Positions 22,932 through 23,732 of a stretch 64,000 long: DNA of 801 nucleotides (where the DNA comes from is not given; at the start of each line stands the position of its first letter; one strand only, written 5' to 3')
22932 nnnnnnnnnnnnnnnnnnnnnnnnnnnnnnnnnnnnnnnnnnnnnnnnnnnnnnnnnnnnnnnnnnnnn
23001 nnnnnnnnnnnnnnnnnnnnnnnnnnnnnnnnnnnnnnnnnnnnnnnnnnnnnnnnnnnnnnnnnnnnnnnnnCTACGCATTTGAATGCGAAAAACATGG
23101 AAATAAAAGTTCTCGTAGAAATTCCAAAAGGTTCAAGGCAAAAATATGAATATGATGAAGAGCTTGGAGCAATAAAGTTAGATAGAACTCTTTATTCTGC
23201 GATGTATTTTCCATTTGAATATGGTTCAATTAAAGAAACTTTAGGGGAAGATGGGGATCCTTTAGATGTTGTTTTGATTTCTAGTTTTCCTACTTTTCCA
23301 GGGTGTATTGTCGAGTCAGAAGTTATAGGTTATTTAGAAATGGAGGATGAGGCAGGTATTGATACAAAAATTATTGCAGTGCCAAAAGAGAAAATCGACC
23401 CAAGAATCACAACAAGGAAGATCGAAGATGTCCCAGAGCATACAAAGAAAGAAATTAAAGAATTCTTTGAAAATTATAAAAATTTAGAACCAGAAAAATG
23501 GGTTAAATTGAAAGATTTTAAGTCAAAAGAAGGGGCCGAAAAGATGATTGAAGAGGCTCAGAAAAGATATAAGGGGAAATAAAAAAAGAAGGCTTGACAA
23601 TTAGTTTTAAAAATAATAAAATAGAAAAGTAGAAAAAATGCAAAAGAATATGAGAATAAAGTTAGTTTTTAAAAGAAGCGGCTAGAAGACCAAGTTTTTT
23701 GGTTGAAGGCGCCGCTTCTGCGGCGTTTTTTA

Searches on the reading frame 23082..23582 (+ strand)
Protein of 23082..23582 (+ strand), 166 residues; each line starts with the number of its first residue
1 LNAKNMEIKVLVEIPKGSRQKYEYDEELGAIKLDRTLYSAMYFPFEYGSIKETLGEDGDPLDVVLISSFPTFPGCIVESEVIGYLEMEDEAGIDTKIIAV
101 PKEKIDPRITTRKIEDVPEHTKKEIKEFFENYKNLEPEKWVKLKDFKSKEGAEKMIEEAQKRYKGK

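Call 7: search_protein_families(library=pfam, proteins=[window:23082-23582:+])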
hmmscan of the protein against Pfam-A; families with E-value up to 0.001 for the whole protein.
window:23082-23582:+ (166 aa): 1 family
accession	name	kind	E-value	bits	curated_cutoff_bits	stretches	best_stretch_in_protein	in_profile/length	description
PF00719.24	Pyrophosphatase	-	2e-54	184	23.5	1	10-164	1-153/153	Inorganic pyrophosphatase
